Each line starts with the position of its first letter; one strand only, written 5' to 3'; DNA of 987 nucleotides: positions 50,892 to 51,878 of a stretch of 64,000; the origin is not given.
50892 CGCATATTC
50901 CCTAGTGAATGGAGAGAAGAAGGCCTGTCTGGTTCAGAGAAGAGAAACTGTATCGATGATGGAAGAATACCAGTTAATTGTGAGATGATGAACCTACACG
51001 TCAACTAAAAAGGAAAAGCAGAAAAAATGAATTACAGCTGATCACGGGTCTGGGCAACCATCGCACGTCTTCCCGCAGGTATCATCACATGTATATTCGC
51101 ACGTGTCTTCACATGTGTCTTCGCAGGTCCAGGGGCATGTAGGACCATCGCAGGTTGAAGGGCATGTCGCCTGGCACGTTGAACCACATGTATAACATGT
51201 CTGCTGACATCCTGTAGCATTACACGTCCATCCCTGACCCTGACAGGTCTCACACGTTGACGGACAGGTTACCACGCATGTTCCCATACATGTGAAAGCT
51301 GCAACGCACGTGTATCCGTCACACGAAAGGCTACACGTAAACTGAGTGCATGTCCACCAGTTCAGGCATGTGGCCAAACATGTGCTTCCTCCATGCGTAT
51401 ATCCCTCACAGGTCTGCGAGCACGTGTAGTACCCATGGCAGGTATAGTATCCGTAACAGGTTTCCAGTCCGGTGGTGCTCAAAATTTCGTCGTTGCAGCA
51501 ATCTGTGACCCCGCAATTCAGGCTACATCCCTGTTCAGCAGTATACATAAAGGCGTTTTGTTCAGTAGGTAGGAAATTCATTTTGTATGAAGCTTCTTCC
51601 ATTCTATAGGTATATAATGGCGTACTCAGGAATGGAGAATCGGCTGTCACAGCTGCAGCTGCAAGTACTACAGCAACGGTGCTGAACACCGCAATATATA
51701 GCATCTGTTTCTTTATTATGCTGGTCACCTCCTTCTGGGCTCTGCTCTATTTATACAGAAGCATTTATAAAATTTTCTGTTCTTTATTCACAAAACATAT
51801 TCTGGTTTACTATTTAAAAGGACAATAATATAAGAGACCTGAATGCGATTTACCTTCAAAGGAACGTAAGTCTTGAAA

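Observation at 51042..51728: Secreted protein built from T-C dipeptides at 4-residue periodicity, embedded among the FemAB-like genes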

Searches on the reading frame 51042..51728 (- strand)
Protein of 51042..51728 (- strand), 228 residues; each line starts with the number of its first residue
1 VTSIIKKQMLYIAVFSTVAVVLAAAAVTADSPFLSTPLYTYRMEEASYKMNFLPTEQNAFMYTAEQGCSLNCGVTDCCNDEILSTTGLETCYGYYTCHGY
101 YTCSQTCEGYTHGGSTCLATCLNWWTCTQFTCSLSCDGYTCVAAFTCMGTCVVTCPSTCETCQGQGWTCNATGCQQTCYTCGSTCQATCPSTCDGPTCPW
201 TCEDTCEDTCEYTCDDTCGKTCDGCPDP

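Call 5: search_protein_families(library=ncbifam, proteins=[window:51042-51728:-], max_evalue=0.01)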
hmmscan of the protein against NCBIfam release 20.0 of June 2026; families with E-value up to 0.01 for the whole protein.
window:51042-51728:- (228 aa): 0 families

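Call 6: search_protein_families(library=pfam, proteins=[window:51042-51728:-], max_evalue=0.01)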
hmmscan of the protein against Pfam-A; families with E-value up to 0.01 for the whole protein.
window:51042-51728:- (228 aa): 0 families

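Call 7: find_homologous_proteins(query=window:51042-51728:-, max_evalue=0.001)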
Query window:51042-51728:- (228 aa): 95 proteins with E <= 0.001 among 229 candidates.
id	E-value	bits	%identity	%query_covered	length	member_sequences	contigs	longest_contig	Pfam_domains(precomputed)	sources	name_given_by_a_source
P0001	1.0e-117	410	81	99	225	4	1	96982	-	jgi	jgi:hypothetical protein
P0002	1.0e-70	256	61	99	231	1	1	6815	-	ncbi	-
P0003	4.0e-63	231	59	99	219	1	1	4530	-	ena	-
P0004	8.8e-61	224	63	79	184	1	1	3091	-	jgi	jgi:hypothetical protein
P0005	3.0e-55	205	61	71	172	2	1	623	-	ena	-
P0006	1.4e-50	190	52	96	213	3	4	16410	-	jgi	jgi:hypothetical protein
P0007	7.5e-50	188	54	86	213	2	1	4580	-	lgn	-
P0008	7.1e-48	181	54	88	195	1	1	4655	-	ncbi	-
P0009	3.9e-44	169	58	71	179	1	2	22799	-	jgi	jgi:hypothetical protein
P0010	1.5e-43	167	51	81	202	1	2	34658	-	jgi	jgi:hypothetical protein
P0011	1.1e-35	141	46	94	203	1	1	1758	-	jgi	jgi:hypothetical protein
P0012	3.6e-34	136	50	84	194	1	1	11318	-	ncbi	-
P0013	8.3e-31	125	44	93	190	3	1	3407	-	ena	-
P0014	1.6e-30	124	45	92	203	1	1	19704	-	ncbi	-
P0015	3.8e-29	120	50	84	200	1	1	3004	-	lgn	-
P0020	2.9e-23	101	44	93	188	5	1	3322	-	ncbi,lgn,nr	ncbi:MAG: hypothetical protein HXS54_03160 [Theionarchaea archaeon]|nr:hypothetical protein [Theiona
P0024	1.4e-19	89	36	80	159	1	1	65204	-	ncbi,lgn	ncbi:MAG: hypothetical protein PVF58_09250 [Candidatus Methanofastidiosia archaeon]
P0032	2.5e-17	81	38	95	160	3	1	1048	PF27846.1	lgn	-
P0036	5.4e-16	77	48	61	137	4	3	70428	-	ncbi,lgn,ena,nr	ncbi:MAG: hypothetical protein HXS48_01115 [Theionarchaea archaeon]|nr:hypothetical protein [Theiona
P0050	1.1e-13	69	38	90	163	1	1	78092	-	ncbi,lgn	ncbi:MAG: hypothetical protein PVF58_06880 [Candidatus Methanofastidiosia archaeon]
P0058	4.2e-13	67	44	79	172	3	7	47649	-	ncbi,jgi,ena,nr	ncbi:MAG: hypothetical protein HXS48_08240 [Theionarchaea archaeon]|nr:hypothetical protein [Theiona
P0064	1.8e-12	65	36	84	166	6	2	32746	-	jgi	-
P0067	4.4e-12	64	39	85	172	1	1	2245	PF27846.1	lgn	-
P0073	1.4e-11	62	40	96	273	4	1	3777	-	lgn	-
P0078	9.1e-11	60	38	93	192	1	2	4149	-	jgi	jgi:modification target Cys-rich repeat protein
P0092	1.7e-7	49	40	92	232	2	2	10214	-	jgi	jgi:hypothetical protein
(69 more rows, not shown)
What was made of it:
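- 95 homologues (call 7) and 247 clusters from an N-domain profile.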

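Call 8: search_protein_families(library=ncbifam, proteins=[P0078, P0032, P0067, P0001, P0020, P0024, P0092, P0073], max_evalue=1)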
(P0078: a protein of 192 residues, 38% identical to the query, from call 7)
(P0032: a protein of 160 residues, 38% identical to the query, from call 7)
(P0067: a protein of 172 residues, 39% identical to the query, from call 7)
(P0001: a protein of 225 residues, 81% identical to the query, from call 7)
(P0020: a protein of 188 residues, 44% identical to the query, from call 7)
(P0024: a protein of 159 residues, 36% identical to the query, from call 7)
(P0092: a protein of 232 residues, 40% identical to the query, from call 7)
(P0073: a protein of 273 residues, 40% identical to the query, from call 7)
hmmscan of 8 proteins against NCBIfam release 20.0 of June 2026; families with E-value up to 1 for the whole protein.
P0078 (192 aa): 1 family
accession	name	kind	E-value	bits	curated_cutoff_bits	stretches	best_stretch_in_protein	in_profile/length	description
TIGR04114.1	tSAM_targ_Cxxx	repeat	0.0044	17.4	20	1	85-102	1-18/18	Cys-rich repeat-containing protein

P0032 (160 aa): 2 families
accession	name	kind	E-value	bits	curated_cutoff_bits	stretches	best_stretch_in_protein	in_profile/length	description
NF006284.1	PRK08456.1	equivalog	0.028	13.6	380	1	5-63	1-56/252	flagellar motor stator protein MotA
TIGR04117.1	Syntroph_Cxxx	paralog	0.25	11.5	50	0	79-133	48-98/98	Cys-Xaa-Xaa-Xaa repeat radical SAM target protein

P0067 (172 aa): 1 family
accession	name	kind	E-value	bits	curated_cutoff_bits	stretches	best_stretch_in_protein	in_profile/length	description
TIGR04117.1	Syntroph_Cxxx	paralog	0.4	10.8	50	0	130-167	57-93/98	Cys-Xaa-Xaa-Xaa repeat radical SAM target protein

P0001 (225 aa): 0 families

P0020 (188 aa): 0 families

P0024 (159 aa): 2 families
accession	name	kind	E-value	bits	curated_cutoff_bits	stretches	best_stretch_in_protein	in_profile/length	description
TIGR04117.1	Syntroph_Cxxx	paralog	0.0072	16.4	50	1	80-132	48-97/98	Cys-Xaa-Xaa-Xaa repeat radical SAM target protein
NF006361.0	PRK08581.1-3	equivalog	0.42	8.9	839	1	82-145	52-114/652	amidase domain-containing protein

P0092 (232 aa): 0 families

P0073 (273 aa): 0 families
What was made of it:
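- On CXXX-repeat radical-SAM target (TIGR04114 / PF27846): The best relative, P0078, scores 17.4 bits against a cut-off of 20 (call 8).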

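Call 9: search_protein_families(library=pfam, proteins=[P0078, P0032, P0067, P0001, P0020, P0024, P0092, P0073, window:51042-51728:-], max_evalue=10)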
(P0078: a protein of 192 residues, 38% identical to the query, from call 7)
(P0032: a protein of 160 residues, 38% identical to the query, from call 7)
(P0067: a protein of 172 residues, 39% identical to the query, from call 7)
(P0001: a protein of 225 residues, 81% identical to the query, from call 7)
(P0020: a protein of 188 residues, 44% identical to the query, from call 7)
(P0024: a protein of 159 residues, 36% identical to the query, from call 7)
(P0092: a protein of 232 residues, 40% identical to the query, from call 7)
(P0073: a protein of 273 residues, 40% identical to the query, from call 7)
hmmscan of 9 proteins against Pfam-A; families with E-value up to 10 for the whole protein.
P0078 (192 aa): 0 families

P0032 (160 aa): 2 families
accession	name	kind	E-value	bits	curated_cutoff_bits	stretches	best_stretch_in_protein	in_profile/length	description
PF02363.24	C_tripleX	-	0.13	12.9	22.9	2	141-155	1-15/17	Cysteine rich repeat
PF15042.11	LELP1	-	6.4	7.7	27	1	83-160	17-101/111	Late cornified envelope-like proline-rich protein 1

P0067 (172 aa): 0 families

P0001 (225 aa): 0 families

P0020 (188 aa): 0 families

P0024 (159 aa): 0 families

P0092 (232 aa): 0 families

P0073 (273 aa): 0 families

window:51042-51728:- (228 aa): 0 families
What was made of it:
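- Closest known: CXXX-repeat radical-SAM target peptides. Different: The window protein does not match (calls 5, 9).
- Closest known: Pfam C_tripleX. Different: Only a sub-threshold hit for one relative (12.9 bits against a cut-off of 22.9, call 9).
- The window protein does not match the CXXX-repeat model (calls 5, 9).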

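Call 12: find_encoding_contigs(protein=P0024, flank=10000, max_places=3)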
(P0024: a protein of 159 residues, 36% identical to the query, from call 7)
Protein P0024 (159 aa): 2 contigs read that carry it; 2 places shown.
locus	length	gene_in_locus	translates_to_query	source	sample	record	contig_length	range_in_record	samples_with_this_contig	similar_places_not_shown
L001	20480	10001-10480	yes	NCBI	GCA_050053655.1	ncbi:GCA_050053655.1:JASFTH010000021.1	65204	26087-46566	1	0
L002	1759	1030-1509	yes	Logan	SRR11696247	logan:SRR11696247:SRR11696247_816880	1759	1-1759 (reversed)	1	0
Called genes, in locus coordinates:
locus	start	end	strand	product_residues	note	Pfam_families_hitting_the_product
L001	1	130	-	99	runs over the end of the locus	PF01248:Ribosomal_L7Ae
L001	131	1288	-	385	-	PF04998:RNA_pol_Rpb1_5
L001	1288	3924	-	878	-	PF04997:RNA_pol_Rpb1_1, PF00623:RNA_pol_Rpb1_2, PF04983:RNA_pol_Rpb1_3, PF05000:RNA_pol_Rpb1_4, PF04998:RNA_pol_Rpb1_5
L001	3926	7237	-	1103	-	PF04563:RNA_pol_Rpb2_1, PF04561:RNA_pol_Rpb2_2, PF04565:RNA_pol_Rpb2_3, PF04566:RNA_pol_Rpb2_4, PF04567:RNA_pol_Rpb2_5, PF00562:RNA_pol_Rpb2_6, PF04560:RNA_pol_Rpb2_7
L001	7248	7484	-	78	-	PF01191:RNA_pol_Rpb5_C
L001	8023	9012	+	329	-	PF08240:ADH_N, PF00107:ADH_zinc_N, PF13602:ADH_zinc_N_2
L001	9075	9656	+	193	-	-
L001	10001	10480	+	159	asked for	-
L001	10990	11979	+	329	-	PF00586:AIRS, PF02769:AIRS_C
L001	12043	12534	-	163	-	PF05163:DinB, PF12867:DinB_2 (weak)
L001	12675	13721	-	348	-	PF13237:Fer4_10 (weak), PF04422:FrhB_FdhB_N, PF04432:FrhB_FdhB_C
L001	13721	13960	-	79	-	PF22482:AsnC_trans_reg_3 (weak), PF01037:AsnC_trans_reg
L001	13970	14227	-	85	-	PF22482:AsnC_trans_reg_3, PF01037:AsnC_trans_reg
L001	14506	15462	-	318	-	PF01297:ZnuA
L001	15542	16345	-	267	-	PF00950:ABC-3, PF01032:FecCD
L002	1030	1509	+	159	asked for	-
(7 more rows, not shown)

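Call 13: find_encoding_contigs(protein=P0036, flank=10000, max_places=3)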
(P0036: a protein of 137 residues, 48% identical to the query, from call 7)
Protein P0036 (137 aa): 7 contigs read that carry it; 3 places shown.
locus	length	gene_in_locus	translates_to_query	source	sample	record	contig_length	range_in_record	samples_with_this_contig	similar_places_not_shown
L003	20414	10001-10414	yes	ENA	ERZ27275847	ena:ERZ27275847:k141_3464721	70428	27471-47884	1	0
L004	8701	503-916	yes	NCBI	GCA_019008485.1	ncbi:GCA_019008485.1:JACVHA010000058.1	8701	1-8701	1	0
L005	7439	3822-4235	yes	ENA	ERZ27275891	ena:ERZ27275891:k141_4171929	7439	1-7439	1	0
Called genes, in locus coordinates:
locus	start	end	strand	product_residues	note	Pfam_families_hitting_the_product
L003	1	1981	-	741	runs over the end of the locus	PF02516:STT3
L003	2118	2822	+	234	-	PF01863:YgjP-like (faint), PF10263:SprT-like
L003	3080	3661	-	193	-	PF27404:MJ1491 (weak)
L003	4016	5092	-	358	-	PF01061:ABC2_membrane, PF12698:ABC2_membrane_3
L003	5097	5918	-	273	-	PF00005:ABC_tran, PF13304:AAA_21 (faint)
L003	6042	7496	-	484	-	PF04212:MIT (faint)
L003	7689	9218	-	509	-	PF13240:Zn_Ribbon_1, PF13248:Zn_ribbon_3 (weak)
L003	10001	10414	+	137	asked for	-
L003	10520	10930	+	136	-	-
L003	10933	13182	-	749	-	-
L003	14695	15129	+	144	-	-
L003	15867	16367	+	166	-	-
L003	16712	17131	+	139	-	-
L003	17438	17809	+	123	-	-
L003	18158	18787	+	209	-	PF25948:DUF7986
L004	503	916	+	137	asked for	-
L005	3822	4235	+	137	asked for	-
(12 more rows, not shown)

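Call 14: find_encoding_contigs(protein=P0001, flank=10000, max_places=2)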
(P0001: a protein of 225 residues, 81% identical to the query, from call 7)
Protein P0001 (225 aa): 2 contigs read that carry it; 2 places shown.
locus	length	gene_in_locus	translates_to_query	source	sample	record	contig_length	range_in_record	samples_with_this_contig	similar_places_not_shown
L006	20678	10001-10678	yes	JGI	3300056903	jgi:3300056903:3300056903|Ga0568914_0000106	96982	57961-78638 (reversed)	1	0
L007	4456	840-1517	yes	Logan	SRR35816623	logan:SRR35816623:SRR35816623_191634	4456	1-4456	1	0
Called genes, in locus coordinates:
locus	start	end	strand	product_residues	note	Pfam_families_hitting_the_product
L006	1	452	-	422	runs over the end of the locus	PF27533:CapK_C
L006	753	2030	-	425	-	-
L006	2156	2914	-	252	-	-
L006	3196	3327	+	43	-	-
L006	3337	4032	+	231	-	-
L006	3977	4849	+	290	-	PF01209:Ubie_methyltran (weak), PF13649:Methyltransf_25, PF13847:Methyltransf_31 (weak), PF08241:Methyltransf_11, PF08242:Methyltransf_12 (weak), PF05148:Methyltransf_8 (weak)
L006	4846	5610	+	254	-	PF01522:Polysacc_deac_1, PF11959:DUF3473 (weak)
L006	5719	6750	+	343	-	PF02388:FemAB (faint), PF04339:FemAB_like, PF13480:Acetyltransf_6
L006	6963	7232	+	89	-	-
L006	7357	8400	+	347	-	PF04339:FemAB_like, PF13480:Acetyltransf_6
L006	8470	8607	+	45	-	-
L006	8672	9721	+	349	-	PF04339:FemAB_like, PF02388:FemAB, PF13480:Acetyltransf_6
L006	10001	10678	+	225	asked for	-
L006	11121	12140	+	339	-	PF04339:FemAB_like, PF13480:Acetyltransf_6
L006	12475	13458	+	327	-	PF00535:Glycos_transf_2, PF10111:Glyco_tranf_2_2, PF13641:Glyco_tranf_2_3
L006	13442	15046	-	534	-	PF25840:Ulvan_lyase_N (faint)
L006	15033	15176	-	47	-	-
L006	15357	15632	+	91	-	PF01918:Alba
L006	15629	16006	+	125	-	-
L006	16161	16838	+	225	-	-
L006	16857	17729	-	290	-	PF07837:FTCD_N, PF02971:FTCD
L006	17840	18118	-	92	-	-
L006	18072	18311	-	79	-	-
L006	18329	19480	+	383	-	-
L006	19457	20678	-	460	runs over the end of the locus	PF03853:YjeF_N, PF01256:Carb_kinase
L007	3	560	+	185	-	?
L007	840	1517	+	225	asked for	-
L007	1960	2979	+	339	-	PF04339:FemAB_like, PF13480:Acetyltransf_6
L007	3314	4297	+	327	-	PF00535:Glycos_transf_2, PF10111:Glyco_tranf_2_2, PF13641:Glyco_tranf_2_3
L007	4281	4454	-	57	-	?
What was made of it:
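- This arrangement is kept in the 81%-identical orthologous locus L006/L007 (call 14).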

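Call 15: find_encoding_contigs(protein=P0010, flank=10000, max_places=2)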
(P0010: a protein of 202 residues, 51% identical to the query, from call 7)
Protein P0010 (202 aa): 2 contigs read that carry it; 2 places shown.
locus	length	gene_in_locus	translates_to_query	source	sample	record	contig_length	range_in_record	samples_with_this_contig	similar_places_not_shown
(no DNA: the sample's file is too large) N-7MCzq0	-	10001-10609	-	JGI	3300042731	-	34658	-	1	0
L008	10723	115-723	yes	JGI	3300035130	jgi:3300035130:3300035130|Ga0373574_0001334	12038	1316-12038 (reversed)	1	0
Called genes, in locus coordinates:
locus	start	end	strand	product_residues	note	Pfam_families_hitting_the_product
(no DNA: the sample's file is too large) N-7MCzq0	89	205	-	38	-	-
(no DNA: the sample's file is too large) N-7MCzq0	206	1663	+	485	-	PF01523:PmbA_TldD_1st, PF19290:PmbA_TldD_2nd, PF19289:PmbA_TldD_3rd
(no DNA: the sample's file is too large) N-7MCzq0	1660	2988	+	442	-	PF19290:PmbA_TldD_2nd (faint), PF01523:PmbA_TldD_1st, PF19289:PmbA_TldD_3rd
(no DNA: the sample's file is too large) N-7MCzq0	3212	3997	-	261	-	PF04055:Radical_SAM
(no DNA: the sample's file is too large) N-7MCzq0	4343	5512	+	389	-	PF00108:Thiolase_N, PF02803:Thiolase_C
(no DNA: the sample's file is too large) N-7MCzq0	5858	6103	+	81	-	PF04255:DUF433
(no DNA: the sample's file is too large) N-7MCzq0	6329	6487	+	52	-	-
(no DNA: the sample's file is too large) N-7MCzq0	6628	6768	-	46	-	-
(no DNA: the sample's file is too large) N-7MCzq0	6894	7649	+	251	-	PF00005:ABC_tran, PF13304:AAA_21 (weak)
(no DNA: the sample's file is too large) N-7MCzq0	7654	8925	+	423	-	PF12679:ABC2_membrane_2, PF12698:ABC2_membrane_3, PF01061:ABC2_membrane, PF12730:ABC2_membrane_4 (weak)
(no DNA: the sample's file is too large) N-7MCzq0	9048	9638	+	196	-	-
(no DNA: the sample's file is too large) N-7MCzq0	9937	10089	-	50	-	-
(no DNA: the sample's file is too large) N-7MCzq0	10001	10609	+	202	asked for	-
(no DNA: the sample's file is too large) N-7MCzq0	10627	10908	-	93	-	-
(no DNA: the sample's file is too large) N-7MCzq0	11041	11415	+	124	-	PF03259:Robl_LC7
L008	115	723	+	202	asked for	-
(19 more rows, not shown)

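Call 16: find_encoding_contigs(protein=P0014, flank=10000, max_places=2)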
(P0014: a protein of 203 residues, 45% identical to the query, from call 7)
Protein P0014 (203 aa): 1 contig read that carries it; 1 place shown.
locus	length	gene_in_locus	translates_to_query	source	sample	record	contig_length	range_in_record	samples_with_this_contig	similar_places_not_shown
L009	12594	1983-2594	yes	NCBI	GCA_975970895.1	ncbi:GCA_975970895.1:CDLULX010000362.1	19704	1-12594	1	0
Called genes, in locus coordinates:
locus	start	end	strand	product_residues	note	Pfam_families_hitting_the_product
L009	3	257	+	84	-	?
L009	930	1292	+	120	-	-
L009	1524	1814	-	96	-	PF05402:PqqD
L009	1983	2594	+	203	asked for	-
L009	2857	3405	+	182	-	-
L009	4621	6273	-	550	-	-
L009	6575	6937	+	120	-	-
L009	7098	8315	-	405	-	PF04055:Radical_SAM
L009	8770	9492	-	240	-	-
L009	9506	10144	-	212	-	-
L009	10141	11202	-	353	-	PF01555:N6_N4_Mtase (faint), PF02384:N6_Mtase, PF01170:UPF0020, PF13489:Methyltransf_23 (weak), PF07669:Eco57I (weak)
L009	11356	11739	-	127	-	PF13650:Asp_protease_2, PF13975:gag-asp_proteas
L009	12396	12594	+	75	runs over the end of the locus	-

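Call 21: find_related_loci(query=A1, collection=genome_contigs, flank=10000)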
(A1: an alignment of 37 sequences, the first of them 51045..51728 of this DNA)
Query A1 (228 aa) in genome_contigs; peptide patterns used: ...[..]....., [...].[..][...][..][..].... (x = any residue, [..] = any of these).
89 stretches matched a pattern; 1 encode a relative of the query (tblastn E <= 1e-3); 1 distinct loci.
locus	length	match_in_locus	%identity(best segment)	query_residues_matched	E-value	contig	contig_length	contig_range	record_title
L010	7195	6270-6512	43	21-97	7e-12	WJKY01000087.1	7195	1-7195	MAG: Candidatus Woesearchaeota archaeon isolate Bin_263 k141_3036931, whole genome shotgun sequence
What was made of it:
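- Tried and rejected: The scan confirmed only one locus, L010, a Woesearchaeota-labelled MAG (call 21).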

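Call 23: find_encoding_contigs(protein=P0050, flank=10000, max_places=2)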
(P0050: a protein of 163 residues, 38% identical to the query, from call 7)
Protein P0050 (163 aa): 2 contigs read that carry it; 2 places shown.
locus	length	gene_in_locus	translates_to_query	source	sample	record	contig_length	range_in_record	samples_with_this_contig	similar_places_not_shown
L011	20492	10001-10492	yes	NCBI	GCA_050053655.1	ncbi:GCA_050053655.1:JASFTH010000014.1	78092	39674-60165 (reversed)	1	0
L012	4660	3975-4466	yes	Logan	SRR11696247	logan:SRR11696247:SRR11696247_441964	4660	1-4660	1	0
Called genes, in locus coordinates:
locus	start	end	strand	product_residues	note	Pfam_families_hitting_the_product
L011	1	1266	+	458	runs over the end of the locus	PF01554:MatE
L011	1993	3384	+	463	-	PF13576:Pentapeptide_3, PF07885:Ion_trans_2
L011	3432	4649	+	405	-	PF03951:Gln-synt_N, PF00120:Gln-synt_C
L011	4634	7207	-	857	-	PF05569:Peptidase_M56 (faint), PF01435:Peptidase_M48, PF00432:Prenyltrans (faint)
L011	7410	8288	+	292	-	-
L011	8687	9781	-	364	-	-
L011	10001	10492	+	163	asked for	-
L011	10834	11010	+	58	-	-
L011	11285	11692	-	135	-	PF02662:FlpD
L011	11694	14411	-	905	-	PF12831:FAD_oxidored (weak), PF07992:Pyr_redox_2, PF13450:NAD_binding_8 (weak), PF00037:Fer4, PF12837:Fer4_6 (weak), PF12838:Fer4_7, PF13187:Fer4_9, PF13237:Fer4_10 (weak), +14 more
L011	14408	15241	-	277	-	PF02754:CCG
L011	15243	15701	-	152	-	PF12838:Fer4_7 (faint), PF13484:Fer4_16 (faint), PF13183:Fer4_8, PF13237:Fer4_10, PF13187:Fer4_9, PF13534:Fer4_17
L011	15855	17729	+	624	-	PF22680:Glyco_hydro_123_N_2 (weak), PF13320:GH123_cat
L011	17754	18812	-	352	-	-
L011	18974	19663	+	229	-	PF02511:Thy1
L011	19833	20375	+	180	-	PF01936:NYN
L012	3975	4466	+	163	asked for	-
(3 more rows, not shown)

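Call 24: find_encoding_contigs(protein=P0058, flank=10000, max_places=3)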
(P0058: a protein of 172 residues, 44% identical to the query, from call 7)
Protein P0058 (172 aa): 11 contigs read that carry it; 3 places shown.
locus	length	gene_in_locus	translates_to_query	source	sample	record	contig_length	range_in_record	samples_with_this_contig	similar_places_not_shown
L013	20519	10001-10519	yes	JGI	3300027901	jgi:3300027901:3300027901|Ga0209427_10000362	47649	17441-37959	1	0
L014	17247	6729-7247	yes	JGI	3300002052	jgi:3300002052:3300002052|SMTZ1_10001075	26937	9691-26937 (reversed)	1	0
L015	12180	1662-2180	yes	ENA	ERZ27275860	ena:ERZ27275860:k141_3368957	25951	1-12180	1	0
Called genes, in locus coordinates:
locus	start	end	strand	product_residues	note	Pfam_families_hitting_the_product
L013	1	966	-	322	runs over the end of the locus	PF04055:Radical_SAM, PF13353:Fer4_12 (weak)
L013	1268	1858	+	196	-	PF02752:Arrestin_C (weak)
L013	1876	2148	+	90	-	-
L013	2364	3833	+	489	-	PF01433:Peptidase_M1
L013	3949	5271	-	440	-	PF01523:PmbA_TldD_1st, PF19289:PmbA_TldD_3rd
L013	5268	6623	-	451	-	PF01523:PmbA_TldD_1st, PF19290:PmbA_TldD_2nd, PF19289:PmbA_TldD_3rd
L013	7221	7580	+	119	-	-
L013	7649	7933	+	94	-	PF01638:HxlR (weak)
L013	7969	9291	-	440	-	PF13847:Methyltransf_31 (faint), PF00931:NB-ARC, PF13489:Methyltransf_23 (weak), PF13649:Methyltransf_25 (faint), PF08241:Methyltransf_11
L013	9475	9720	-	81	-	-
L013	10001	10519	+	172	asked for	-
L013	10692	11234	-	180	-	PF05163:DinB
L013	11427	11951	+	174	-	PF10756:bPH_6 (weak)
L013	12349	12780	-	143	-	PF27323:RdxA_C (weak), PF27343:MJ0207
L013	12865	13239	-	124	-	PF03259:Robl_LC7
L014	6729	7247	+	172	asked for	-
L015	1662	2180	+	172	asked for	-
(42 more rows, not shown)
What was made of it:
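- Tried and rejected: They lie near two relatives (calls 15, 24).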
